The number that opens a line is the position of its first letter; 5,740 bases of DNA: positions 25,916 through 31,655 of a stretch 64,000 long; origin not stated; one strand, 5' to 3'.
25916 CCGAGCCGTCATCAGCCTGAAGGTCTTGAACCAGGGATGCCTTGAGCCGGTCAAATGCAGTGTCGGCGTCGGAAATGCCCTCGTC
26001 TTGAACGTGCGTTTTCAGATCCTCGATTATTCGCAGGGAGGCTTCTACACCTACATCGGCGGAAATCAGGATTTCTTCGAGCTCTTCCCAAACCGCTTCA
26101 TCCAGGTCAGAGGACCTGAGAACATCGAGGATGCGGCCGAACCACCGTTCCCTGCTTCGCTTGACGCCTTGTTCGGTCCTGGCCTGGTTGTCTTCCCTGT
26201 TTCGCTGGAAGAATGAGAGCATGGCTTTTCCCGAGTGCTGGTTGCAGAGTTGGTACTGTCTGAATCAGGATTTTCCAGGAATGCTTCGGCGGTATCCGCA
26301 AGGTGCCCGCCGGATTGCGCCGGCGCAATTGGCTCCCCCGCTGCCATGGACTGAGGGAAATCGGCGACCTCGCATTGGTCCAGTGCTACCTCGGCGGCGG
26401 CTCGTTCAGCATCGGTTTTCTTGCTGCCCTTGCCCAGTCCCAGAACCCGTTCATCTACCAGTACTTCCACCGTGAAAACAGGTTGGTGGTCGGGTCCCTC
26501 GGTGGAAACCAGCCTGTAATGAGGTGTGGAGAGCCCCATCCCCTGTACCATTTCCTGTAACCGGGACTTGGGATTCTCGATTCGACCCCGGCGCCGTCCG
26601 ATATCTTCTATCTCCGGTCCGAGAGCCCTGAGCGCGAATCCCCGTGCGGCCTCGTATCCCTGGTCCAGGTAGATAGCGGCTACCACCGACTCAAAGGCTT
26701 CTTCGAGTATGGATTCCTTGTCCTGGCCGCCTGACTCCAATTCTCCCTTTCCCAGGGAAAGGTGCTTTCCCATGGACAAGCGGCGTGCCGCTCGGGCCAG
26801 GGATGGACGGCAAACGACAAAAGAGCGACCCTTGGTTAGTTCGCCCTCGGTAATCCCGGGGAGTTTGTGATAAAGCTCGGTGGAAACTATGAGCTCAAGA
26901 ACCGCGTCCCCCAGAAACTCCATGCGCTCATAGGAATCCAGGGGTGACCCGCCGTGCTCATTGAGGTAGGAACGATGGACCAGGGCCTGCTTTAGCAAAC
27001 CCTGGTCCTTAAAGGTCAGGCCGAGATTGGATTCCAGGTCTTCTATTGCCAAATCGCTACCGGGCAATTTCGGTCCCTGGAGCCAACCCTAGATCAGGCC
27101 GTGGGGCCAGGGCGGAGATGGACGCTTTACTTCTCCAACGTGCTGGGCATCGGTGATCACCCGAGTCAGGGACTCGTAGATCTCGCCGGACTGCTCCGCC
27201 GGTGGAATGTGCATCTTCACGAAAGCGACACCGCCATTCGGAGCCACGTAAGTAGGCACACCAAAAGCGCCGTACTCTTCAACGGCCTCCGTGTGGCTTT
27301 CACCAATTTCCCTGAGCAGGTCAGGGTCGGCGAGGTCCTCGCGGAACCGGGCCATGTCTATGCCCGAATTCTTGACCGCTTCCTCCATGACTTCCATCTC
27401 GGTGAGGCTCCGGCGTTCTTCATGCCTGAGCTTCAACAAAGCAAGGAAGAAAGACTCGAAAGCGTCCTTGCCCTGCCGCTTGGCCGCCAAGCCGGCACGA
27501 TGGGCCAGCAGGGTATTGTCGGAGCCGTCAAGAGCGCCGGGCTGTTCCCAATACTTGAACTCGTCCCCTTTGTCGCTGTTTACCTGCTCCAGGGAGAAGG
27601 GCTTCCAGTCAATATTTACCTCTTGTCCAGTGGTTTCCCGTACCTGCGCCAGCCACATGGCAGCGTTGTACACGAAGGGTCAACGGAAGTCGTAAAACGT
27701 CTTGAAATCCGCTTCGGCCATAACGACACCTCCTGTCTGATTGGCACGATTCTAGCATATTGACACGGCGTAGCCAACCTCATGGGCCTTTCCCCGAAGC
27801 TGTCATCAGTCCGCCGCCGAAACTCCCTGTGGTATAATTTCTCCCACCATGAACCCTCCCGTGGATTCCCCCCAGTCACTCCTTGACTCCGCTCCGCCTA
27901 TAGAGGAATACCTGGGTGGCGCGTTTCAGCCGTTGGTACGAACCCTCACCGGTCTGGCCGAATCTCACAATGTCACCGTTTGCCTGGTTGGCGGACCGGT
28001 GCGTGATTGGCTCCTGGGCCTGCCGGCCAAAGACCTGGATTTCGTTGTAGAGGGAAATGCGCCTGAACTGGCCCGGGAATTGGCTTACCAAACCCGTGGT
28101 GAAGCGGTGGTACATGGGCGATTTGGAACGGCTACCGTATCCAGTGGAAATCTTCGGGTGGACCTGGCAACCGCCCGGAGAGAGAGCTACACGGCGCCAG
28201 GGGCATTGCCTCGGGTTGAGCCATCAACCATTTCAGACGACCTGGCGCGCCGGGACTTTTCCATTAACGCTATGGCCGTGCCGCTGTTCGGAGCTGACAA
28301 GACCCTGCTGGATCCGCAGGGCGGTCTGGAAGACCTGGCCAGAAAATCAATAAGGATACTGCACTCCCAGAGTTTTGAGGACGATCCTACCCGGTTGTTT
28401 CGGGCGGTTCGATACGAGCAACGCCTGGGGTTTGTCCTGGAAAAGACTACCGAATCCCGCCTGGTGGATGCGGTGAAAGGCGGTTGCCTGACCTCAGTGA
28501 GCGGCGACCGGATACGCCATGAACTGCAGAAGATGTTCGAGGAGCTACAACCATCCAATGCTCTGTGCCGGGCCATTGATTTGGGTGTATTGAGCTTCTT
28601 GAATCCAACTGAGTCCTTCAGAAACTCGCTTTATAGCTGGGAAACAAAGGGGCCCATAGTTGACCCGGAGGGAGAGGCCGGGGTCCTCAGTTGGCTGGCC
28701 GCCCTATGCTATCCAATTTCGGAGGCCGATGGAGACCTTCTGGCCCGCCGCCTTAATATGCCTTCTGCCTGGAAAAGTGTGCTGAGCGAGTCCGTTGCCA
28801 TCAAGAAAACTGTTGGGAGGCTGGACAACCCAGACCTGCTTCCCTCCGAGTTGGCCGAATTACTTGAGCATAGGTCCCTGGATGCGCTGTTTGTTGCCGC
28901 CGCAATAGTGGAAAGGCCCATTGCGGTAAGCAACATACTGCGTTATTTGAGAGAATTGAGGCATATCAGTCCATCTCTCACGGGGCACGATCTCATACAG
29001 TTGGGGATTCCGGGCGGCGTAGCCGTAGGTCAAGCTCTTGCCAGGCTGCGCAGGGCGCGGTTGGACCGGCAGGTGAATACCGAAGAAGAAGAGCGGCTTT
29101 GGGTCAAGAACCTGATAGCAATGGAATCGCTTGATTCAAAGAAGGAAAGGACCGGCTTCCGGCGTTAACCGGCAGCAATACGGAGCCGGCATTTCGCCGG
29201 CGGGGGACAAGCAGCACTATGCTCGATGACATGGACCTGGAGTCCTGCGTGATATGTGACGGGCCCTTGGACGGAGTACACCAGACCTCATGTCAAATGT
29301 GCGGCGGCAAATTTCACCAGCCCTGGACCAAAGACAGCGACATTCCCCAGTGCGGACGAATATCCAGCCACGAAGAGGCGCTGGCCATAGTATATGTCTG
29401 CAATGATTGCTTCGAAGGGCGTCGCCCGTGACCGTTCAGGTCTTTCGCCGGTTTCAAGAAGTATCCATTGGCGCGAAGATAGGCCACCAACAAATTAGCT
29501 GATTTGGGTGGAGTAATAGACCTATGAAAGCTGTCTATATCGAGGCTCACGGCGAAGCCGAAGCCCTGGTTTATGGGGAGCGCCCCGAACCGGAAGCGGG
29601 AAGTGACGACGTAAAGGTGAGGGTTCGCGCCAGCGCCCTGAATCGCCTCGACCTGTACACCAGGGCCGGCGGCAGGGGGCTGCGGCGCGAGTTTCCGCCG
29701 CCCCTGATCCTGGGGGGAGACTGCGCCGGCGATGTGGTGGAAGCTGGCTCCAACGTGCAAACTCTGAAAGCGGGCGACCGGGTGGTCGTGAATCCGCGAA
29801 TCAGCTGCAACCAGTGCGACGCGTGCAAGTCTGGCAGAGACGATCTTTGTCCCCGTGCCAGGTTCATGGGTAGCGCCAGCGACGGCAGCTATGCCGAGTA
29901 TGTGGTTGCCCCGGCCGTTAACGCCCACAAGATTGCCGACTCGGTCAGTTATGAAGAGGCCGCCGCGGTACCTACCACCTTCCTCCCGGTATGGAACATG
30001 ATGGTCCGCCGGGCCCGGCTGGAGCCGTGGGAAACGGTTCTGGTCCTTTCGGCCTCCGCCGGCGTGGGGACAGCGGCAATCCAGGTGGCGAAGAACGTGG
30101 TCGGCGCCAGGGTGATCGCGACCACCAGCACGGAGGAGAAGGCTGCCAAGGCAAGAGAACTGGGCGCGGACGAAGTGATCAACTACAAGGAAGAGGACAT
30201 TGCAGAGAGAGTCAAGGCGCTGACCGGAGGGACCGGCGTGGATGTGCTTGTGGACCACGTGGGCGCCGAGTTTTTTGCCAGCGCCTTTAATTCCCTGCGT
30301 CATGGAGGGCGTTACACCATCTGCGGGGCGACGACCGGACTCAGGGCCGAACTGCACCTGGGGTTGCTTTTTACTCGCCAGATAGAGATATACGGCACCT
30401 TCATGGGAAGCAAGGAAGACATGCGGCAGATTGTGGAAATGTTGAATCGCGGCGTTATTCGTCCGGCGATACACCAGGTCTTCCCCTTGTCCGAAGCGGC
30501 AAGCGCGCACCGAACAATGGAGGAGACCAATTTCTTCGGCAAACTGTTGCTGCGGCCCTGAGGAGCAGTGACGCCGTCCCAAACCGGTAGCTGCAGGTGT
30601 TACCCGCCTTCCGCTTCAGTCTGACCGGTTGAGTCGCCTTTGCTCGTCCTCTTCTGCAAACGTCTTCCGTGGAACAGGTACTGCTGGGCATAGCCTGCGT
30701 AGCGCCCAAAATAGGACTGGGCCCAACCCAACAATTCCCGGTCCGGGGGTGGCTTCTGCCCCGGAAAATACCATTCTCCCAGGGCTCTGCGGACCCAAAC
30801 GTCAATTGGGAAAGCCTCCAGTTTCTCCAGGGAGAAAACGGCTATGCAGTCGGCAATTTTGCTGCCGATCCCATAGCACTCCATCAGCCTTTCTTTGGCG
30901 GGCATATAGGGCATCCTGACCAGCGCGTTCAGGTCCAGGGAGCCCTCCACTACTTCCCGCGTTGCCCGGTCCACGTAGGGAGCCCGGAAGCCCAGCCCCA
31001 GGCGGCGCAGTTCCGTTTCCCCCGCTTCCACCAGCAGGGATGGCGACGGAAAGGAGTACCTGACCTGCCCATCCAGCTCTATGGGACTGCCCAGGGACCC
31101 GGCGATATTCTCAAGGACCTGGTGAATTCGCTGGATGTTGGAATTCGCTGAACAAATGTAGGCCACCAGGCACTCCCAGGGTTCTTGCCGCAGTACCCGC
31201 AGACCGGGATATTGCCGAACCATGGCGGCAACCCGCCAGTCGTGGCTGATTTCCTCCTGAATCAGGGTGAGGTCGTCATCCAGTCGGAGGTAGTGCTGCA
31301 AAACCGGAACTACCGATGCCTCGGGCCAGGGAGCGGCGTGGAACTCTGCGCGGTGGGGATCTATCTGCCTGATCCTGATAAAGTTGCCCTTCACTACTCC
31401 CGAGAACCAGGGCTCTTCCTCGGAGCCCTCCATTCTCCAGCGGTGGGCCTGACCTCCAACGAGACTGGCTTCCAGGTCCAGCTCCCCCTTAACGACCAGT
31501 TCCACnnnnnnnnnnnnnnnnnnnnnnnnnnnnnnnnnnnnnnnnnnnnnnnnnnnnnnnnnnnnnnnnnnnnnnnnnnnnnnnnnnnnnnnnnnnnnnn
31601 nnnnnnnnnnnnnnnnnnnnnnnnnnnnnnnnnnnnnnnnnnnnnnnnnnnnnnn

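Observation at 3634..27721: Three UGA-recoded thiol-oxidoreductase genes within 24 kb: a Sec-rich redox proteome invisible to ordinary ORF calling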

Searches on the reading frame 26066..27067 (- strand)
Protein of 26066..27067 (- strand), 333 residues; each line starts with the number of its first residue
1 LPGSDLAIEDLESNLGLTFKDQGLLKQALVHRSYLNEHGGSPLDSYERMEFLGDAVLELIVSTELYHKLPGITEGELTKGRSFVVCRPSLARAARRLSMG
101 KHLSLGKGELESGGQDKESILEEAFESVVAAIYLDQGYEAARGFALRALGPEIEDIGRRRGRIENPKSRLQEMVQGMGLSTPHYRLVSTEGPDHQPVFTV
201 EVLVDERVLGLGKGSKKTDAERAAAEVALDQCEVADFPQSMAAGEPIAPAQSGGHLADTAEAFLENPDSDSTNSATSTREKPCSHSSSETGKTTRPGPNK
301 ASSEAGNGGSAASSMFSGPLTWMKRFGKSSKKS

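Call 15: search_protein_families(library=pfam, proteins=[window:26066-27067:-], max_evalue=0.0001)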
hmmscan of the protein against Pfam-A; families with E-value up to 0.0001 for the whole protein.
window:26066-27067:- (333 aa): 4 families
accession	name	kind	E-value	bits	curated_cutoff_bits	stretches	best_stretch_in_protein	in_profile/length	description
PF14622.11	Ribonucleas_3_3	-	2.8e-36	124.9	35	1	21-149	1-124/128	Ribonuclease-III-like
PF00636.31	Ribonuclease_3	-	9.9e-23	81.3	27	1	47-137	1-102/102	Ribonuclease III domain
PF00035.32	dsrm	-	1.4e-16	61.2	23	1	166-231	1-65/66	Double-stranded RNA binding motif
PF14709.13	DND1_DSRM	-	5.9e-06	26.9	25.7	1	166-230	3-77/80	double strand RNA binding domain from DEAD END PROTEIN 1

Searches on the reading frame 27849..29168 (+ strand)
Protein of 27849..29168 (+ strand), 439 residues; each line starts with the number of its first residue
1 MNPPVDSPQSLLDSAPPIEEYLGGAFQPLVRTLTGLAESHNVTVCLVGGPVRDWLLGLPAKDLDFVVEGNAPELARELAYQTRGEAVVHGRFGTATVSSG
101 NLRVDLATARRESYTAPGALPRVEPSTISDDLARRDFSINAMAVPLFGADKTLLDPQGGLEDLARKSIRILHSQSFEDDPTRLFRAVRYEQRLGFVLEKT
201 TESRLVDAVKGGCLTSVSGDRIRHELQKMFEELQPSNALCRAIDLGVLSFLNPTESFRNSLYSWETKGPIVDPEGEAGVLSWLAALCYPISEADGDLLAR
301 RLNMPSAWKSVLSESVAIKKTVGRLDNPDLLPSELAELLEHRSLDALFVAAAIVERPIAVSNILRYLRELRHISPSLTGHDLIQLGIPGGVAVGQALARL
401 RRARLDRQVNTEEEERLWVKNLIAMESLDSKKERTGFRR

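Call 15: search_protein_families(library=pfam, proteins=[window:27849-29168:+], max_evalue=0.0001)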
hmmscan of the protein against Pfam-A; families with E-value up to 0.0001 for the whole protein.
window:27849-29168:+ (439 aa): 2 families
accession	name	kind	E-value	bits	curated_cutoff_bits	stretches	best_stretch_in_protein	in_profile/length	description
PF01743.26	PolyA_pol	-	3.4e-26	92.5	23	1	46-169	3-126/126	Poly A polymerase head domain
PF12627.12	PolyA_pol_RNAbd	-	6.8e-06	26.2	22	1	194-253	1-58/64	Probable RNA and SrmB- binding site of polymerase A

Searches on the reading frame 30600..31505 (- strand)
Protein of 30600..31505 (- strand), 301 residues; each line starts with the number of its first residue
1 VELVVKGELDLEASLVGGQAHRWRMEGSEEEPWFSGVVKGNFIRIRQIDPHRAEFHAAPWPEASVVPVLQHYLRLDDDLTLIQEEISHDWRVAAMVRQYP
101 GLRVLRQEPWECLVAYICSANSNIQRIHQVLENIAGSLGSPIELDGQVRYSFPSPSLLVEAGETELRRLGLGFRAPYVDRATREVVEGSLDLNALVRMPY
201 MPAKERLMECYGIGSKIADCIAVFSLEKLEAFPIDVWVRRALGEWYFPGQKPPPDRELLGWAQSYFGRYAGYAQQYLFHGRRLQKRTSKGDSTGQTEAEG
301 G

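Call 15: search_protein_families(library=pfam, proteins=[window:30600-31505:-], max_evalue=0.0001)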
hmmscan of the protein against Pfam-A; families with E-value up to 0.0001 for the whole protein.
window:30600-31505:- (301 aa): 2 families
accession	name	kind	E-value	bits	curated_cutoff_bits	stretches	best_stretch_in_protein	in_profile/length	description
PF07934.18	OGG_N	-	1.8e-17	64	23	1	6-113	6-115/115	8-oxoguanine DNA glycosylase, N-terminal domain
PF00730.31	HhH-GPD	-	5.9e-08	33.5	26.2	1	114-255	1-96/108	HhH-GPD superfamily base excision DNA repair protein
